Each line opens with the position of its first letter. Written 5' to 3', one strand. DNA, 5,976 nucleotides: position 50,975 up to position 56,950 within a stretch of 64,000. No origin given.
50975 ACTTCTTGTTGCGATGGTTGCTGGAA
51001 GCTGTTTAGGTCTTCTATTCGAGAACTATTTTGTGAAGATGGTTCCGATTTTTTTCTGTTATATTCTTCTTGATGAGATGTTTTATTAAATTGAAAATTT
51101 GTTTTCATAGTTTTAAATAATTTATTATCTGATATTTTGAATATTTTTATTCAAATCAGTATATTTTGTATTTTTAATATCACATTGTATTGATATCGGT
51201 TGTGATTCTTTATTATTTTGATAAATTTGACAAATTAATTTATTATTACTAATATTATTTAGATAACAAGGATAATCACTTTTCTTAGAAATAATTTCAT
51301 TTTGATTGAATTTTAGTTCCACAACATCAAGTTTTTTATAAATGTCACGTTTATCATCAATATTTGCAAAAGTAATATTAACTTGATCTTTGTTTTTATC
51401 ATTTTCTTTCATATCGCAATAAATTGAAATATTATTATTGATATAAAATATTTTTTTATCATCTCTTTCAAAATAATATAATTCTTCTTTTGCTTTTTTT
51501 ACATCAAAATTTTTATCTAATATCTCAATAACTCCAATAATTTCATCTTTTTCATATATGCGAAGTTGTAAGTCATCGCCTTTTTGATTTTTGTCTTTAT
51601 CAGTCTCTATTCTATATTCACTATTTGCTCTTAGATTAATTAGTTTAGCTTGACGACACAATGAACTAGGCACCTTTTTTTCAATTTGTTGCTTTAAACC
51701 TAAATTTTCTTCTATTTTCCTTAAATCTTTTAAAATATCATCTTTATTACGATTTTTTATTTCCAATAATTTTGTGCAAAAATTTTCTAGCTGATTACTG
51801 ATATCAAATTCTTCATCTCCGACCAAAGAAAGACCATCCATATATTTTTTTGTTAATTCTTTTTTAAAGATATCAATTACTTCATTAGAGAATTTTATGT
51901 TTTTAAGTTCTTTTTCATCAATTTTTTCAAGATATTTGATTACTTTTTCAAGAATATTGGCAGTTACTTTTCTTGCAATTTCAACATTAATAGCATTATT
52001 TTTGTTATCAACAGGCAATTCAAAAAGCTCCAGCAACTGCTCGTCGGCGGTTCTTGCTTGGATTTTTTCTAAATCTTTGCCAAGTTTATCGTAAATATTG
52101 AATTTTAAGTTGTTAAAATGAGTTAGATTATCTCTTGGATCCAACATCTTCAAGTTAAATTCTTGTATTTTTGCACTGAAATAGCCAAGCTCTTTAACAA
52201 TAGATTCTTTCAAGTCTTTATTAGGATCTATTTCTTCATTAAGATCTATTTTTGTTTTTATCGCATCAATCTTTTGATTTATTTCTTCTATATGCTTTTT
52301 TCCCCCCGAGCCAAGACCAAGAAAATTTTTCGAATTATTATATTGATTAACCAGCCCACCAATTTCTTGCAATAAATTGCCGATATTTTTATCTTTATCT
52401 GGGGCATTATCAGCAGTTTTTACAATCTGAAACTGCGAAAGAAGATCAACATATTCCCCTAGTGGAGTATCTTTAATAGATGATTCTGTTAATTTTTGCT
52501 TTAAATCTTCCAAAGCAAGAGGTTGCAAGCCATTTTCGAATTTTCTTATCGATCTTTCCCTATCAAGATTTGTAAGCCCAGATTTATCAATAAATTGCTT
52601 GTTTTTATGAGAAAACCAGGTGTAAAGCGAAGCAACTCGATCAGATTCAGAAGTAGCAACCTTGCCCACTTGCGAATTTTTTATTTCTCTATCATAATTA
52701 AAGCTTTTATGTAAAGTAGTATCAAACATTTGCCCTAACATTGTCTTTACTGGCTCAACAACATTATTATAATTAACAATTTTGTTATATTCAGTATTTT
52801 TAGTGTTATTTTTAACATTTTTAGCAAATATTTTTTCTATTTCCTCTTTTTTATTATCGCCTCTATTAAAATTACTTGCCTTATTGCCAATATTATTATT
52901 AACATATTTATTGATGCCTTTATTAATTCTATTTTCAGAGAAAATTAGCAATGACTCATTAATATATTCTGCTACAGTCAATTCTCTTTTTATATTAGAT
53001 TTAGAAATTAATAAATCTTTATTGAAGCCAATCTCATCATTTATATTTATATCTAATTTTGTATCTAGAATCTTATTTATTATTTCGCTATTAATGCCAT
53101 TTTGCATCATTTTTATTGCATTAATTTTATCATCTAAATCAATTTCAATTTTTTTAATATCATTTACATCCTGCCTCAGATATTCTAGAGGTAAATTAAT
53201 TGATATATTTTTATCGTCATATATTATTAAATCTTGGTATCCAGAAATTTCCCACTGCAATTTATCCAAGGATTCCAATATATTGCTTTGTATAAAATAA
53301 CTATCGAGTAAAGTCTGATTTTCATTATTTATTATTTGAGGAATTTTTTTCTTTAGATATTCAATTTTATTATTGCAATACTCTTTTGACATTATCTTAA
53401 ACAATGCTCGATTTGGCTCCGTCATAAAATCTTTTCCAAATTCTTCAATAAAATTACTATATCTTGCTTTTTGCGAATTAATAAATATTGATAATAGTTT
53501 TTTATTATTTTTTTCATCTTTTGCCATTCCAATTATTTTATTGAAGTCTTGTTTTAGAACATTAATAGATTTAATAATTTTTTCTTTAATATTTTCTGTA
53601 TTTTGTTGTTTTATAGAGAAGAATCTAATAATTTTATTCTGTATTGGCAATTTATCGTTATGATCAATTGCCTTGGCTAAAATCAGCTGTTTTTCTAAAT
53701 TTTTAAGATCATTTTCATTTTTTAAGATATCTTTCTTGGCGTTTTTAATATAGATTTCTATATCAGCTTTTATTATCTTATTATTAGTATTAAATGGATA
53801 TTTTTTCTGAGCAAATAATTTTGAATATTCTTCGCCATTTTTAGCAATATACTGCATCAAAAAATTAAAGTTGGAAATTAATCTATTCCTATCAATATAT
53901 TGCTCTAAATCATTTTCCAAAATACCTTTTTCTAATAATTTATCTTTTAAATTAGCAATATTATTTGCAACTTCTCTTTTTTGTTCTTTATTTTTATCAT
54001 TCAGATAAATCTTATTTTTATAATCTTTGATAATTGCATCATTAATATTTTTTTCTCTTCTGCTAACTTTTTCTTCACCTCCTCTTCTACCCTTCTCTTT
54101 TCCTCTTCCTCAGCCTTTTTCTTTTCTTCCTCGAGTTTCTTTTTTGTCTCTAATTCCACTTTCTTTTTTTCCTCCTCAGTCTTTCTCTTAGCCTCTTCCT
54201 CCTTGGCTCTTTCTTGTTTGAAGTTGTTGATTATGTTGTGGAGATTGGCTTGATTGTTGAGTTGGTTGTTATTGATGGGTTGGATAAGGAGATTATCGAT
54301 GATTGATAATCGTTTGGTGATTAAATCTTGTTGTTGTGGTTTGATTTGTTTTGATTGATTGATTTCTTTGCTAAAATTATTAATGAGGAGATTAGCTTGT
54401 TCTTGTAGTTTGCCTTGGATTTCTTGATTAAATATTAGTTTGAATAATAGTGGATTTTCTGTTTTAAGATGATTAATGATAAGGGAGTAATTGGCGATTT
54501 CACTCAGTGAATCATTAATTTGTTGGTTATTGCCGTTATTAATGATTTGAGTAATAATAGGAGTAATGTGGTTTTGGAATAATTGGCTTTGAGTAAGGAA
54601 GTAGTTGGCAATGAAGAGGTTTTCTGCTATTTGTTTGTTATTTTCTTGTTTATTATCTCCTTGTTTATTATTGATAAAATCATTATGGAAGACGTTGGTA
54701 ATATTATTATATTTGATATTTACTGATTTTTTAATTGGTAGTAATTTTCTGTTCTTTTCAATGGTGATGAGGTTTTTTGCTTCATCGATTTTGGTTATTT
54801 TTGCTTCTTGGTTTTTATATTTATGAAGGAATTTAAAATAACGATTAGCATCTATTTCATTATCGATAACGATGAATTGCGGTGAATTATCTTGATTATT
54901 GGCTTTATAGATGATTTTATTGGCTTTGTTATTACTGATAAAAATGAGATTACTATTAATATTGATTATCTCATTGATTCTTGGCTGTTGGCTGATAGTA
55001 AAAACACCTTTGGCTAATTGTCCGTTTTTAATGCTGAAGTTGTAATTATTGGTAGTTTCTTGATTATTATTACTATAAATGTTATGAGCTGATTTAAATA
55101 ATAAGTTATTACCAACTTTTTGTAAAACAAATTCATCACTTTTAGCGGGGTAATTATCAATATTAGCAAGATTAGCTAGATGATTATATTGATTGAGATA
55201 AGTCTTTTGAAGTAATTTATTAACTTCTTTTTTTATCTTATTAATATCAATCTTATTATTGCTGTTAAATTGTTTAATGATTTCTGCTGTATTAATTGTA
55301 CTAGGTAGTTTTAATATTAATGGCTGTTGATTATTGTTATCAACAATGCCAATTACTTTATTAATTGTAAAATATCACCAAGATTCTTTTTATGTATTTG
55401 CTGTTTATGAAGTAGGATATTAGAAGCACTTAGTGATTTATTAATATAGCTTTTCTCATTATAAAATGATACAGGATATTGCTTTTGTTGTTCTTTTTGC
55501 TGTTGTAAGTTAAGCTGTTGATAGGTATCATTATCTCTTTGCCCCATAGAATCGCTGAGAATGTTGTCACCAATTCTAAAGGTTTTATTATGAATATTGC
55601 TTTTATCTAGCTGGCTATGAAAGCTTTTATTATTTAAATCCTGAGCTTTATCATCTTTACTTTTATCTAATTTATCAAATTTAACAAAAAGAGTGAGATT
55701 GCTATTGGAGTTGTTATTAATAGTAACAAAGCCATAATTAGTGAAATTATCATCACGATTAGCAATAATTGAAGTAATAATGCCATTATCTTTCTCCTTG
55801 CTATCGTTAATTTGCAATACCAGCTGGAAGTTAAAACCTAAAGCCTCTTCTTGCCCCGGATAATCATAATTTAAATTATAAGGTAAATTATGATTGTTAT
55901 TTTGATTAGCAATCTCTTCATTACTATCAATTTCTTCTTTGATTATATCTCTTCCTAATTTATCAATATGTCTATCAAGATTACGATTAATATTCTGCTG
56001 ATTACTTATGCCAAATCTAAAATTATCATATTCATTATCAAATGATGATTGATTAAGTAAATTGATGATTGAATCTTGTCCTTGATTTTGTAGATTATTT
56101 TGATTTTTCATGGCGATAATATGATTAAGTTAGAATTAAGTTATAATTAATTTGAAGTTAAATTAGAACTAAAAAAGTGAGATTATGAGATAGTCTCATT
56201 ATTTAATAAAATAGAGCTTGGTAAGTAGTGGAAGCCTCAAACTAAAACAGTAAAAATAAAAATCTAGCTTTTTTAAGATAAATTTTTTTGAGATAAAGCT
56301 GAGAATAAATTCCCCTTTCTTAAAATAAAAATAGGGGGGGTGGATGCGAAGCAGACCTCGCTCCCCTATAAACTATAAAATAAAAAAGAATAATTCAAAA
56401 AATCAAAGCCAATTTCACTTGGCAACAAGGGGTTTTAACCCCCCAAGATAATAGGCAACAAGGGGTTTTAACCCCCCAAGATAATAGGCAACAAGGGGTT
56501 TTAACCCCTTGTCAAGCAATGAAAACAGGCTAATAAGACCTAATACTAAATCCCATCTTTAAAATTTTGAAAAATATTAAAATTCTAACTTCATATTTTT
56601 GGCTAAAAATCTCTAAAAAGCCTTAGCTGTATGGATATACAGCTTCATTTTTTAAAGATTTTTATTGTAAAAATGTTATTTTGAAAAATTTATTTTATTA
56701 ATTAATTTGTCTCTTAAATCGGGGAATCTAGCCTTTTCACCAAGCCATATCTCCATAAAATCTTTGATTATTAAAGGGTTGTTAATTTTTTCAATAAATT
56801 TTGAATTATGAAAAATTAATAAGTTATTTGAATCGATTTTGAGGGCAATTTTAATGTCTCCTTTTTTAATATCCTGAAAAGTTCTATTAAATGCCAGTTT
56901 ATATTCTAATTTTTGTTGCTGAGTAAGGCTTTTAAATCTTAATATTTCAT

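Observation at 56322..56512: GC-rich structured island with 33-bp tandem palindromic repeats between the purD-operon terminator and the giant gene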

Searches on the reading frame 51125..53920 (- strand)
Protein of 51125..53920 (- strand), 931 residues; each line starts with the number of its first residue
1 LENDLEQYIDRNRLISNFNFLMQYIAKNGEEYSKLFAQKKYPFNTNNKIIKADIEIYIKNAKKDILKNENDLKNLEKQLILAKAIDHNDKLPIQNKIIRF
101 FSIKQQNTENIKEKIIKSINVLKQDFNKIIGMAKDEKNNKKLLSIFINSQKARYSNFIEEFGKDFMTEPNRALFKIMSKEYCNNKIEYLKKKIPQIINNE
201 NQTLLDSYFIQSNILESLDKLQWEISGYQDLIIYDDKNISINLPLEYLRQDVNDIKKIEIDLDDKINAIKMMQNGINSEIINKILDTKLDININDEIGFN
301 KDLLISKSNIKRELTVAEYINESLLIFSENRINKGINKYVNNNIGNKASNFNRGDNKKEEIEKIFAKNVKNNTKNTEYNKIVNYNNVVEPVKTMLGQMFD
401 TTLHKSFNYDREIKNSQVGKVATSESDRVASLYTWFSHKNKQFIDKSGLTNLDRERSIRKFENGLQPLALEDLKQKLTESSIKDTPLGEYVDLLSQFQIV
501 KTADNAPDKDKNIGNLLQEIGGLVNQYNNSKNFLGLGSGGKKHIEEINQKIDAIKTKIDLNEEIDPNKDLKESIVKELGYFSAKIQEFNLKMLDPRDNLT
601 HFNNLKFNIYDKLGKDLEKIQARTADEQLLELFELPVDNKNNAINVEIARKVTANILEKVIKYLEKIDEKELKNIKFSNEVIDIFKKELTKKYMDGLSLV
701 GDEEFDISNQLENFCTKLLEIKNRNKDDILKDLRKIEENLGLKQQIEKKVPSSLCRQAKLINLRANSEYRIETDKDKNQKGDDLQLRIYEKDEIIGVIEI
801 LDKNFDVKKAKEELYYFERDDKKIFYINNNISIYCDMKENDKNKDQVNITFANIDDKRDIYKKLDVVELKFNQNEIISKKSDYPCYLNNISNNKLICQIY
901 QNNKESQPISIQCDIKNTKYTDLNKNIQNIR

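Call 11: search_protein_families(library=pfam, proteins=[window:51125-53920:-])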
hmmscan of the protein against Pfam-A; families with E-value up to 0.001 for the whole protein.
window:51125-53920:- (931 aa): 0 families

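Call 47: find_homologous_proteins(query=window:51125-53920:-, max_evalue=0.00001)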
Query window:51125-53920:- (931 aa): 2 proteins with E <= 0.00001 among 8000 candidates.
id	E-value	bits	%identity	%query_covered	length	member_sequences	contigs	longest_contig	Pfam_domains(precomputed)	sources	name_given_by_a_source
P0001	0.0e+0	1972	100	100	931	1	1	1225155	-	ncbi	-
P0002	3.9e-77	278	41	53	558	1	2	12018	-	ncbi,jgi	jgi:hypothetical protein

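Call 48: find_encoding_contigs(protein=P0001, flank=10000, max_places=5)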
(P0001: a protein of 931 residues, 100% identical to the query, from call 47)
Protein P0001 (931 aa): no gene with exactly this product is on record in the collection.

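Call 49: find_encoding_contigs(protein=P0002, flank=10000, max_places=5)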
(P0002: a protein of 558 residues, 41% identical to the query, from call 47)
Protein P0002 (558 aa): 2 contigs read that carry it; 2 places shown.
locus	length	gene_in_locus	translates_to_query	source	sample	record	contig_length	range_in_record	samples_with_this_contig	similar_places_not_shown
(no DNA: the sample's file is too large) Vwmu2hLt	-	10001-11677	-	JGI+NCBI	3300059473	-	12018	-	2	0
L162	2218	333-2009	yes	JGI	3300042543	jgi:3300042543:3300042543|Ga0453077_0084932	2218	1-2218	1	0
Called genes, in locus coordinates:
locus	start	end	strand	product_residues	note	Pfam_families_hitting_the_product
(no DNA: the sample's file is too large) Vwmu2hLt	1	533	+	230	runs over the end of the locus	?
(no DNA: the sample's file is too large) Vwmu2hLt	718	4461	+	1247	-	-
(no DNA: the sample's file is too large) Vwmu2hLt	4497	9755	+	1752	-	-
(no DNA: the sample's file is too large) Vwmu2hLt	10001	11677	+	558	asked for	-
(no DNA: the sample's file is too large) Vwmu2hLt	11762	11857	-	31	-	?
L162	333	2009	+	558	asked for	-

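Call 51: find_encoding_contigs(protein=P0005, flank=10000, max_places=6)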
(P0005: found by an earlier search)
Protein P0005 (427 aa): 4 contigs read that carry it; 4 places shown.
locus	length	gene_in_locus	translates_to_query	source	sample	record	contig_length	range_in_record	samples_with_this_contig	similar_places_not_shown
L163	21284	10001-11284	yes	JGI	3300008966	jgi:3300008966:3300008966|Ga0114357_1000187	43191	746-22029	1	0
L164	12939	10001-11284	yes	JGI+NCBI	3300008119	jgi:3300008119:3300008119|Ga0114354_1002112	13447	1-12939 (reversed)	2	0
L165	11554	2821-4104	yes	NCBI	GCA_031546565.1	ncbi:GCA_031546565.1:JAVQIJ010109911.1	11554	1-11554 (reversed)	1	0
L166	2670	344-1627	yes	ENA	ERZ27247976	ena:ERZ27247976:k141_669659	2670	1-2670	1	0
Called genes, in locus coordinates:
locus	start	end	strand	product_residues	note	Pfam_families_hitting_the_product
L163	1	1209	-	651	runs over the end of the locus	?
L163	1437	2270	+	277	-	PF00535:Glycos_transf_2, PF13632:Glyco_trans_2_3 (weak)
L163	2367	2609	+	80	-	PF02609:Exonuc_VII_S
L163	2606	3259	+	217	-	PF01121:CoaE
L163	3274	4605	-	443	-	-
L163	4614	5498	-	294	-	-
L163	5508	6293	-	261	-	PF02602:HEM4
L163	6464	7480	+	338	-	PF08442:ATP-grasp_2, PF24948:Citrate_synth_N, PF00549:Ligase_CoA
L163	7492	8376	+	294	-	PF02629:CoA_binding, PF13607:Succ_CoA_lig, PF00549:Ligase_CoA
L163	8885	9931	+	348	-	PF00154:RecA_N, PF08423:Rad51, PF06745:ATPase (weak), PF21096:RecA_C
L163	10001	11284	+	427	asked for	PF02844:GARS_N, PF01071:GARS_A, PF02655:ATP-grasp_3 (weak), PF02222:ATP-grasp (weak), PF02843:GARS_C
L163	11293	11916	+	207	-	PF16036:Chalcone_3 (weak)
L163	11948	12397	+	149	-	PF00583:Acetyltransf_1, PF13673:Acetyltransf_10 (weak), PF13508:Acetyltransf_7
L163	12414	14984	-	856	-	-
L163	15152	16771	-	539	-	PF00682:HMGL-like, PF22617:HCS_D2, PF08502:LeuA_dimer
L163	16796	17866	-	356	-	PF00953:Glycos_transf_4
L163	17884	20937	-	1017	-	PF00873:ACR_tran, PF03176:MMPL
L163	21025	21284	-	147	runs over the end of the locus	PF00692:dUTPase, PF22769:DCD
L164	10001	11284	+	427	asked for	PF02844:GARS_N, PF01071:GARS_A, PF02655:ATP-grasp_3 (weak), PF02222:ATP-grasp (weak), PF02843:GARS_C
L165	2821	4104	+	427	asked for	PF02844:GARS_N, PF01071:GARS_A, PF02655:ATP-grasp_3 (weak), PF02222:ATP-grasp (weak), PF02843:GARS_C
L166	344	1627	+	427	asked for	PF02844:GARS_N, PF01071:GARS_A, PF02655:ATP-grasp_3 (weak), PF02222:ATP-grasp (weak), PF02843:GARS_C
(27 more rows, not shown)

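Call 52: find_encoding_contigs(protein=P0011, flank=10000, max_places=6)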
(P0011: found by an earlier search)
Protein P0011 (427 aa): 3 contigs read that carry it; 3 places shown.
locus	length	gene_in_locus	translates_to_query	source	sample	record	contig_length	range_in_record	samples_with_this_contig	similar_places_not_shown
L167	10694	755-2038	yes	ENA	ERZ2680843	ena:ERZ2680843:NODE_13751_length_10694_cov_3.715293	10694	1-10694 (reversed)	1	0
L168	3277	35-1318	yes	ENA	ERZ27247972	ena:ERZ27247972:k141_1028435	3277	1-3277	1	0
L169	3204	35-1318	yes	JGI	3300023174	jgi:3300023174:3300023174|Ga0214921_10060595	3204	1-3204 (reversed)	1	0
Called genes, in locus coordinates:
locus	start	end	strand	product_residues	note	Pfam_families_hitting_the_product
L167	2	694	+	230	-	?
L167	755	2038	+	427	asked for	PF02844:GARS_N, PF01071:GARS_A, PF02655:ATP-grasp_3 (weak), PF02222:ATP-grasp (weak), PF02843:GARS_C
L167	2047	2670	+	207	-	PF16036:Chalcone_3 (weak)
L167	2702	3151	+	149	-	PF00583:Acetyltransf_1, PF13673:Acetyltransf_10, PF13508:Acetyltransf_7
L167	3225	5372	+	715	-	-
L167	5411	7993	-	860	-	-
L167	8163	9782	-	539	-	PF00682:HMGL-like, PF22617:HCS_D2, PF08502:LeuA_dimer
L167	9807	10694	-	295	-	?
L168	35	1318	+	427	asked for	PF02844:GARS_N, PF01071:GARS_A, PF02655:ATP-grasp_3 (weak), PF02222:ATP-grasp (weak), PF02843:GARS_C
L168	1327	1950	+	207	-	PF16036:Chalcone_3 (weak)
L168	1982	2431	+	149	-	PF00583:Acetyltransf_1, PF13673:Acetyltransf_10, PF13508:Acetyltransf_7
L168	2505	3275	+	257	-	?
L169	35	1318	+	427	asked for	PF02844:GARS_N, PF01071:GARS_A, PF02655:ATP-grasp_3 (weak), PF02222:ATP-grasp (weak), PF02843:GARS_C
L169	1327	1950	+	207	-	PF16036:Chalcone_3 (weak)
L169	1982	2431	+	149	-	PF00583:Acetyltransf_1, PF13673:Acetyltransf_10, PF13508:Acetyltransf_7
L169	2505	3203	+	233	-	?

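Call 67: search_protein_families(library=phrogs, proteins=[window:51125-53920:-], max_evalue=0.01)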
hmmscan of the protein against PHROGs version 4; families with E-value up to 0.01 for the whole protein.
window:51125-53920:- (931 aa): 0 families

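Call 70: search_protein_families(library=padloc, proteins=[window:51125-53920:-], max_evalue=0.01)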
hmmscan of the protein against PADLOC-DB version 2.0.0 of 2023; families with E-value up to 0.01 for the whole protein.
window:51125-53920:- (931 aa): 0 families

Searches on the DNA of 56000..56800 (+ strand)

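Call 7: search_rna_families(source=window, start=56000, end=56800, threshold=evalue, max_evalue=10, show_alignments=3)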
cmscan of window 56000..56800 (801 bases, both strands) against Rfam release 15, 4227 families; matches with E-value up to 10: 11.
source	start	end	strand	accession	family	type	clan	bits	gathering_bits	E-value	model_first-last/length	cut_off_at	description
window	56235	56283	-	RF00979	mir-553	Gene; miRNA;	-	22.4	82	0.14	1-62/62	no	mir-553 microRNA precursor family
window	56362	56469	-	RF02412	snoR144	Gene; snRNA; snoRNA; HACA-box;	-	20.7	100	0.22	1-145/145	no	Small nucleolar RNA snoR144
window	56032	56076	+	RF00538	snoCD11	Gene; snRNA; snoRNA; CD-box;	-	20.6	60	0.44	1-75/75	no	Small nucleolar RNA CD11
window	56458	56513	+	RF04341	Plastid-psbJ-5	Cis-reg;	CL00152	18.4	53.1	1.8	1-59/59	no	Plastid-psbJ-5 3UTR RNA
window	56458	56512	-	RF03861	mir-4484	Gene; miRNA;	-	16.8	90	6.1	1-89/89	no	mir-4484 microRNA precursor family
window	56572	56644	+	RF01457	rli22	Gene; sRNA;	CL00114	16.6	80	6.9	1-111/111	no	Listeria sRNA rli22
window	56493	56556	-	RF02593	NsiR8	Gene; sRNA;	-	16.2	61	2.7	1-172/172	no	Nitrogen stress-induced RNA 8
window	56038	56110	+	RF03825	mir-2335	Gene; miRNA;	-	15.9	90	7.4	1-69/69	no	mir-2335 microRNA precursor family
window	56603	56665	+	RF00237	mir-9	Gene; miRNA;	-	15.9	58.6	9.1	1-78/78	no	mir-9/mir-79 microRNA precursor family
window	56605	56684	-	RF01459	rliE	Gene; sRNA;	-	15.4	90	7.9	1-222/222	no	Listeria sRNA rliE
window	56619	56678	+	RF00046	snoR30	Gene; snRNA; snoRNA; CD-box;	CL00073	14.4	60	6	1-96/96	no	Small nucleolar RNA R30/Z108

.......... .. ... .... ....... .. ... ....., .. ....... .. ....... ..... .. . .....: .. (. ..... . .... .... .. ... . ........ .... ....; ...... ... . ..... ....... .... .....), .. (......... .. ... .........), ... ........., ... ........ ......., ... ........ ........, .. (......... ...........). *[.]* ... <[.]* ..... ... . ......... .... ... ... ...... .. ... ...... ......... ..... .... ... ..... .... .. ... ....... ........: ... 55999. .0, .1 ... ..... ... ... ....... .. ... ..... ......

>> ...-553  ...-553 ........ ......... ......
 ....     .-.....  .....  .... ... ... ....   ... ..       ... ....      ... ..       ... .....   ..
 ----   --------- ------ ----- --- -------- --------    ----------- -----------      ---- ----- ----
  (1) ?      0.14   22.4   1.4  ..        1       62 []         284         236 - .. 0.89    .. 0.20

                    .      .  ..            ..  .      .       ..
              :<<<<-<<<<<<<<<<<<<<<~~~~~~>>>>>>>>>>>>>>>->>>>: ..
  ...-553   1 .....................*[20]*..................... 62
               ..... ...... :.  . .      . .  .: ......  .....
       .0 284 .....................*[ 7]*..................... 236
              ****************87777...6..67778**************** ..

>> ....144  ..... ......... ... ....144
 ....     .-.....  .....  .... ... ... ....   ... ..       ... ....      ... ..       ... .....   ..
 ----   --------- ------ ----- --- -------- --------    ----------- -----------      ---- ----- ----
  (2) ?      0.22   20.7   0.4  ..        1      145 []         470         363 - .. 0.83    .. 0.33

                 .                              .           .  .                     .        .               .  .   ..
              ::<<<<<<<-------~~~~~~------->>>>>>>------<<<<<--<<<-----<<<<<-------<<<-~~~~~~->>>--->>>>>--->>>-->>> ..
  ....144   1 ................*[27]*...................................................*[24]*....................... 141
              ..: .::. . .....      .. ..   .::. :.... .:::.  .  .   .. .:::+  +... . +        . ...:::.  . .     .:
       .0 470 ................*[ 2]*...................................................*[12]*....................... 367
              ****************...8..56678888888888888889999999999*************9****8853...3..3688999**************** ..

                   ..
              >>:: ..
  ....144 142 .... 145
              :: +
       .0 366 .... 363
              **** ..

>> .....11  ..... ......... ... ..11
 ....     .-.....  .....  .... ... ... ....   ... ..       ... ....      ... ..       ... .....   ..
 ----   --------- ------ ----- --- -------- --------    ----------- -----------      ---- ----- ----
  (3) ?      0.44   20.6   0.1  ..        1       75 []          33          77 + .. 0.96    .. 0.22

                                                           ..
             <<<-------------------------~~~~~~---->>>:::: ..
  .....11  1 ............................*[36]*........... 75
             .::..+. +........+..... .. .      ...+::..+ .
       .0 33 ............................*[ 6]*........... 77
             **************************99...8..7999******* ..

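Call 43: search_dna_similar(query=window:56405-56525:+, collection=plasmids, mode=distant, max_evalue=1, max_rows=25)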
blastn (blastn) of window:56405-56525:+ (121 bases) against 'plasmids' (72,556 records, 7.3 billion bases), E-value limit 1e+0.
No match.

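Call 44: search_dna_similar(query=window:56405-56525:+, collection=phages, mode=distant, max_evalue=1, max_rows=25)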
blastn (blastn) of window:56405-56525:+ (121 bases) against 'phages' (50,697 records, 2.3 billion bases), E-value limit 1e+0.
No match.
